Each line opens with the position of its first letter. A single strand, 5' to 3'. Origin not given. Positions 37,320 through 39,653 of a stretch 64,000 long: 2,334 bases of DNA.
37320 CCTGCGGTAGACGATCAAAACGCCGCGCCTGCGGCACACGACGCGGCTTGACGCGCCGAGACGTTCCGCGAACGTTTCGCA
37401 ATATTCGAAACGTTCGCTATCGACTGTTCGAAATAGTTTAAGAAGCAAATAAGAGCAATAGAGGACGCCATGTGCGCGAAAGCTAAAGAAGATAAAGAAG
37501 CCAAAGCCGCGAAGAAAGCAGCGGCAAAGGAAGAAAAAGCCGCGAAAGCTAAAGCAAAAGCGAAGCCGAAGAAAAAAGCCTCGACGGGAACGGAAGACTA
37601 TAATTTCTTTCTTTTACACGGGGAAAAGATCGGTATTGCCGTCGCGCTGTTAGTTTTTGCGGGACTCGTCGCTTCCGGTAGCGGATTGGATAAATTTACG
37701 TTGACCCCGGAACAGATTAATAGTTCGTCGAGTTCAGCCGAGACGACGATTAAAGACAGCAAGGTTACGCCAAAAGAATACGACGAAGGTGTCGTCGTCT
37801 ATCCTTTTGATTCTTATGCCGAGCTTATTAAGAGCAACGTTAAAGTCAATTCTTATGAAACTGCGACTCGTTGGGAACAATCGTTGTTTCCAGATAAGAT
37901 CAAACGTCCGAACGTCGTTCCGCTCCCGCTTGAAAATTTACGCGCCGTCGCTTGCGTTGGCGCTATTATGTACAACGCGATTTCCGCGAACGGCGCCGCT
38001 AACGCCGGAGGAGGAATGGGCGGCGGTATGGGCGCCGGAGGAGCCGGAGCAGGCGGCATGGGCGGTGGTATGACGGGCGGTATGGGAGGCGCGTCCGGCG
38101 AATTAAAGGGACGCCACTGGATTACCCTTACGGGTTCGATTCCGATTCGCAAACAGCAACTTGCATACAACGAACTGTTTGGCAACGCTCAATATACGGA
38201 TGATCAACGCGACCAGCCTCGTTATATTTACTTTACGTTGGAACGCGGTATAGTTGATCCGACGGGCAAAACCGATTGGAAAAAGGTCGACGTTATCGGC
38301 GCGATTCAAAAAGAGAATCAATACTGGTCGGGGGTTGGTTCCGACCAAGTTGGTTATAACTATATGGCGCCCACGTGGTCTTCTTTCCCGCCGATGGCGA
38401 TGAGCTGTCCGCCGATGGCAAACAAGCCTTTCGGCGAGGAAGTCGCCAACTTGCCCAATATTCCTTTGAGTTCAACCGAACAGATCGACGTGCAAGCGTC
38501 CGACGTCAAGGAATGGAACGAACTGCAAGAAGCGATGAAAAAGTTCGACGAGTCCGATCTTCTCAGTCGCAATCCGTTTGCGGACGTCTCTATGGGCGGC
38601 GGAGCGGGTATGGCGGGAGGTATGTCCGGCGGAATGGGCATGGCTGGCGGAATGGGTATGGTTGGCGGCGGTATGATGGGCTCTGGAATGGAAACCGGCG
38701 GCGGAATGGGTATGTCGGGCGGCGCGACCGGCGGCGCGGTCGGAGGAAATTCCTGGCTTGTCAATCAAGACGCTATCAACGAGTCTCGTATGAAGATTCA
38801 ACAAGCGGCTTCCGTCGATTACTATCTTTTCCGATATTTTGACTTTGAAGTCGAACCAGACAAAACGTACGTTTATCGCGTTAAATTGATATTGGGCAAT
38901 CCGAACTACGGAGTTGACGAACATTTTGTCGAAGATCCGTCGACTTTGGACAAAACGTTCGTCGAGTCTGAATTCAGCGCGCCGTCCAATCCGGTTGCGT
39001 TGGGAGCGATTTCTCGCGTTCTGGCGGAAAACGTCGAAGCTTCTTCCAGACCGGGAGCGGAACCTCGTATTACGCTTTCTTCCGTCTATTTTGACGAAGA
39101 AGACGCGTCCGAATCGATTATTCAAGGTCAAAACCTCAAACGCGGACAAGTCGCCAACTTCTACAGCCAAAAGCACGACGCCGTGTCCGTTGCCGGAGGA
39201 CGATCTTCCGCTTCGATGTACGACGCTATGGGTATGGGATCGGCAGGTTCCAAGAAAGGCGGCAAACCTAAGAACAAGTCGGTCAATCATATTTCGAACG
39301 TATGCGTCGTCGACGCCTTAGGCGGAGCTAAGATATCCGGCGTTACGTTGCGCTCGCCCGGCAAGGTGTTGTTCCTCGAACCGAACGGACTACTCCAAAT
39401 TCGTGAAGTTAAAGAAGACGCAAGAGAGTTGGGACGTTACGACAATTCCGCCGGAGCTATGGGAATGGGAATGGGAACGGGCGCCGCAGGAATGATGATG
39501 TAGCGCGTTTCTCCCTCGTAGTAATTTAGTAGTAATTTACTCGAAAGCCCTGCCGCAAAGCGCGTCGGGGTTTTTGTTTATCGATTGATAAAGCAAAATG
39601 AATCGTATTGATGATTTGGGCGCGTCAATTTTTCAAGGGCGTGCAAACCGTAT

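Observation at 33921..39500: Eight GroEL-tail-like (Gly-Gly-Met)n tracts spread over three consecutive membrane proteins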

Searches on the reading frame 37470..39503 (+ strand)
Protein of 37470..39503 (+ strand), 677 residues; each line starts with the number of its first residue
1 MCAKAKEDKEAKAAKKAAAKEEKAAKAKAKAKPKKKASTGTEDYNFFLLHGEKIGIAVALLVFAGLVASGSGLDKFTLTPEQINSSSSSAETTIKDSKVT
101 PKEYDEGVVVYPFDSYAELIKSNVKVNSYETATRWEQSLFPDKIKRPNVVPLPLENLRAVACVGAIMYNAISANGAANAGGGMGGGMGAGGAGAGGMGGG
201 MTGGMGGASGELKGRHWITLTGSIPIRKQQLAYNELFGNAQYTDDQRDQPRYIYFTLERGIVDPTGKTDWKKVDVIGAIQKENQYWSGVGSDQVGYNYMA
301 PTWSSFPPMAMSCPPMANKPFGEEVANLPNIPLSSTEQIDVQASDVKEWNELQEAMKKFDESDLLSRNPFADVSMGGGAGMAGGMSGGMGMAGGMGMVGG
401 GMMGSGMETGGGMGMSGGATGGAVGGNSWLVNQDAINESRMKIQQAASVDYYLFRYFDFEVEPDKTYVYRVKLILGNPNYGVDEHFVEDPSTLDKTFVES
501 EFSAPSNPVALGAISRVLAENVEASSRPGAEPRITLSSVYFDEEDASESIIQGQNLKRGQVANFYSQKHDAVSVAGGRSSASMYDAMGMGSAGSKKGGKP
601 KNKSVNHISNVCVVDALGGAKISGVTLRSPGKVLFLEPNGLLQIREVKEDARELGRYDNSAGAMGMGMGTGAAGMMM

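Call 3: search_protein_families(library=pfam, proteins=[window:37470-39503:+], max_evalue=0.1)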
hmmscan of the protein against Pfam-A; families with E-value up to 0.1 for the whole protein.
window:37470-39503:+ (677 aa): 0 families

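Call 4: search_protein_families(library=ncbifam, proteins=[window:37470-39503:+], max_evalue=0.1)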
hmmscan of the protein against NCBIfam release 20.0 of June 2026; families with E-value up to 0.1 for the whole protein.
window:37470-39503:+ (677 aa): 0 families

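Call 18: search_solved_structures(query=window:37470-39503:+, max_evalue=1)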
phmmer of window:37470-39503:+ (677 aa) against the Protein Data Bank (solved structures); distinct sequences matched with E-value up to 1: 9.
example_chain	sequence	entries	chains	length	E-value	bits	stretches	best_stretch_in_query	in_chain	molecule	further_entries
9n7g_A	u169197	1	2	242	0.00027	22.7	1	131-211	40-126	Protein S100-A7 FN3 chimera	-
8ep2_A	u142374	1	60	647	0.035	15.7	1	172-224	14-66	Capsid protein VP1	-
9nqo_A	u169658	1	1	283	0.09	14.4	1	171-210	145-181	Galectin-3,Galectin-3,Galectin-3 in complex FN3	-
3tf7_C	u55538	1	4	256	0.091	14.4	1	164-260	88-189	42F3 Mut7 scFv (42F3 alpha chain, linker, 42F3 beta chain)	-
4mng_E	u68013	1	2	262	0.41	12.2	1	187-225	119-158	TRA@ protein,TRA@ protein, Ti antigen CD3-associated protein gamma chain V-J-C region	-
1flc_B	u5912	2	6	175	0.44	12.1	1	398-469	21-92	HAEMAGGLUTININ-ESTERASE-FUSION GLYCOPROTEIN | Hemagglutinin-esterase-fusion glycoprotein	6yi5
9ot9_A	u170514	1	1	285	0.63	11.6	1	171-209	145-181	Galectin-3,FN3con-7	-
7jum_H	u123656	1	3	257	0.94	11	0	171-206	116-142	Neutralizing antibody, LMIV230-01 Single-chain Fv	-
7u9e_B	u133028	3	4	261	0.97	11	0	171-206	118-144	LMIV230-01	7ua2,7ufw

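Call 27: find_homologous_proteins(query=window:37470-39503:+)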
Query window:37470-39503:+ (677 aa): 93 proteins with E <= 0.001 among 8000 candidates.
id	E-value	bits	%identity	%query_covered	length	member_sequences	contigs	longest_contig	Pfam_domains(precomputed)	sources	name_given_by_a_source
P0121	0.0e+0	1511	100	100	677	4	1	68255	-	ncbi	-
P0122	0.0e+0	1013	66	95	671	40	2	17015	-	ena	-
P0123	3.6e-294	995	66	94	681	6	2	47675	-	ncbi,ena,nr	ncbi:MAG: hypothetical protein IK077_01365 [Thermoguttaceae bacterium]|nr:hypothetical protein [Ther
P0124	2.1e-292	990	67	94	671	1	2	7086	-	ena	-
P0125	1.7e-291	987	66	100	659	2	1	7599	-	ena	-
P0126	8.6e-280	948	64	91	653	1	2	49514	-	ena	-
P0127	2.4e-279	946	62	94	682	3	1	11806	-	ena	-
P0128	3.2e-279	946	63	97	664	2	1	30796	-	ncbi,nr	ncbi:MAG: hypothetical protein Q4G03_10935 [Planctomycetia bacterium]|nr:hypothetical protein [Planc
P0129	2.4e-278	943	65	97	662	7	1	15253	-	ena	-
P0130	2.7e-275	933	63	91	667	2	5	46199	-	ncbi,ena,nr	ncbi:MAG: hypothetical protein IJU03_09845 [Thermoguttaceae bacterium]|nr:hypothetical protein [Ther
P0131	6.0e-274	929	61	92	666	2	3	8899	-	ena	-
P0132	3.4e-273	926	62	98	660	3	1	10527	-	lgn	-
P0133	3.7e-271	919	60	92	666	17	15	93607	-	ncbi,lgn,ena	-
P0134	2.3e-268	910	62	100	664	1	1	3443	-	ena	-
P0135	2.3e-268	910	60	92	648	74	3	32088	-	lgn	-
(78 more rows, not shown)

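Call 43: predict_structure(alignment_id=A4)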
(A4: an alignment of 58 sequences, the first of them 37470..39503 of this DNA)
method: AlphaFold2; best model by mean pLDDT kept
length: 677 residues; sequences in the alignment: 58
mean_pLDDT: 72.7   pTM: 0.64
mean pLDDT of the five models: 72.7, 70.7, 70.3, 69.9, 68.5
residues with pLDDT >= 90: 230; 70-90: 179; 50-70: 95; < 50: 173
segments of 3 or more residues with pLDDT < 50: 1-4, 30-44, 72-78, 124-126, 128-131, 133-138, 173-206, 377-435, 577-597, 661-677
pLDDT, mean of each block of 10 residues (from residue 1): 61 84 62 39 52 80 74 50 76 71 61 59 50 49 83 97 90 48 37 37 50 94 97 92 90 96 92 92 86 90 86 86 91 83 72 67 81 55 39 37 35 35 36 49 63 97 94 96 92 94 96 89 91 94 90 95 92 58 43 46 87 94 87 93 92 79 45 38
secondary structure, 60 per line:
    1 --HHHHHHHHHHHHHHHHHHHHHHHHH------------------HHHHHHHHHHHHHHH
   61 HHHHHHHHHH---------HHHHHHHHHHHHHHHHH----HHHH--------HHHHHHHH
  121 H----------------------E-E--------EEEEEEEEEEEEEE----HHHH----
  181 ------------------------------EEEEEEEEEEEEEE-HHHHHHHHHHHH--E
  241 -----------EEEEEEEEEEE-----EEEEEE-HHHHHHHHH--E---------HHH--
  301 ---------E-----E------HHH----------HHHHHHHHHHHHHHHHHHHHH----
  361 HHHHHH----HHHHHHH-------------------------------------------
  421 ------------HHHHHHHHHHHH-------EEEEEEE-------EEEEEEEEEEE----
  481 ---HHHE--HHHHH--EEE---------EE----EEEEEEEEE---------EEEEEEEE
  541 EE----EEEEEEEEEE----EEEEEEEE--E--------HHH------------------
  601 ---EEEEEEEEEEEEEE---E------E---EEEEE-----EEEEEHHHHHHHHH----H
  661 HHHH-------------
elements in order (helices of 4 or more, strands of 3 or more residues): H3-27 H46-70 H80-96 H101-104 H113-121 E155-168 H173-176 E211-224 H226-237 E252-262 E268-273 H275-283 H336-356 H361-366 H371-377 H433-444 E452-458 E466-476 H490-494 E497-499 E515-523 E533-542 E547-556 E561-568 E604-617 E632-636 E642-646 H647-655 H660-664

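Call 47: fold_search(model_id=the predicted structure, library=pdb)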
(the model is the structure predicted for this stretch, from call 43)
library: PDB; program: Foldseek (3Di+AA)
matches with E <= 10: 1060; with E <= 0.001: 0
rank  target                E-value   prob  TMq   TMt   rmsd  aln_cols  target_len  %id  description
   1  9i3z_H                3.2e-02  0.23  0.09  0.17  17.3       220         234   10  Structure of anti-EV71 human monoclonal antibody 16-2-12D Fab (released 2026-02-04)
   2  9ecx_H                4.4e-02  0.14  0.07  0.14  19.0       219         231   11  Crystal structure of the SARS-CoV-2 NTD-targeted neutralizing antibody WRAIR-2008 (released 2025-08-20)
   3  9mpc_H                6.5e-02  0.12  0.08  0.14  15.8       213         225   11  Crystal structure of the HIV V2-apex-targeting antibody RM018 from macaque (released 2025-07-30)
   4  5w6c_H                8.6e-02  0.12  0.08  0.16  17.7       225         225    9  UCA Fab (unbound) from 6649 Lineage (released 2017-12-13)
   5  8yub_A                1.1e-01  0.11  0.08  0.15  16.5       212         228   10  Crystal structure of SARS-CoV-2 ConSp RBD in complex with neutralizing antibody CC25.4 Fab (released 2025-10-01)
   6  9o3d_A                1.2e-01  0.09  0.08  0.15  18.0       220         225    8  Crystal structure of broadly neutralizing antibody HEPC108 in complex with Hepatitis C virus envelope glycoprotein E2  (released 2026-01-21)
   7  8fa9_H                1.3e-01  0.12  0.07  0.15  16.6       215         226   10  Crystal structure of Ky15.5 Fab in complex with circumsporozoite protein NPDP peptide (released 2023-11-01)
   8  8vbm_H                1.3e-01  0.08  0.08  0.16  17.1       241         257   10  Structure of bovine anti-HIV Fab ElsE7 (released 2024-09-04)
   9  2gys_A                1.3e-01  0.07  0.05  0.08  13.9       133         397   16  2.7 A structure of the extracellular domains of the human beta common receptor involved in IL-3, IL-5, and GM-CSF sign (released 2006-06-20)
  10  8fb5_A                1.3e-01  0.13  0.08  0.16  16.4       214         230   10  Crystal structure of Ky15.11-S100IK Fab in complex with circumsporozoite protein KQPA peptide (released 2023-11-01)
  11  9ecx_C                1.3e-01  0.09  0.08  0.14  18.9       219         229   10  Crystal structure of the SARS-CoV-2 NTD-targeted neutralizing antibody WRAIR-2008 (released 2025-08-20)
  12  7ly3_D                1.4e-01  0.11  0.07  0.15  17.2       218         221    9  Crystal structure of SARS-CoV-2 S NTD bound to S2M28 Fab (released 2021-04-14)
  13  7dzy_H                1.4e-01  0.10  0.06  0.14  17.1       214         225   10  Spike protein from SARS-CoV2 with Fab fragment of enhancing antibody 2490 (released 2021-06-02)
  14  9i4d_H                1.5e-01  0.11  0.08  0.16  16.9       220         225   12  Structure of anti-EV71 human monoclonal antibody 17-2-2B Fab (released 2026-02-04)
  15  8hrd_D                1.5e-01  0.10  0.08  0.16  17.3       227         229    9  Crystal structure of the receptor binding domain of SARS-CoV-2 Delta variant in complex with IMCAS74 Fab and W14 Fab (released 2023-12-20)
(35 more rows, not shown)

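Call 65: find_encoding_contigs(protein=P0121, flank=1000, max_places=2)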
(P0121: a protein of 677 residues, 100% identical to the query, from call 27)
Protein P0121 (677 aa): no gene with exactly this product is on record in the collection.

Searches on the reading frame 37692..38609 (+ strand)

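Call 79: search_protein_families(library=pfam, proteins=[window:37692-38609:+], max_evalue=10)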
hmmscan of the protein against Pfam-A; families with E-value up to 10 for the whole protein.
window:37692-38609:+ (306 aa): 1 family
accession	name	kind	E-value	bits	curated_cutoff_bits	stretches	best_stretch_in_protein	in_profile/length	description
PF16208.10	Keratin_2_head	-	3.7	8.1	28.2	1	97-135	90-128/161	Keratin type II head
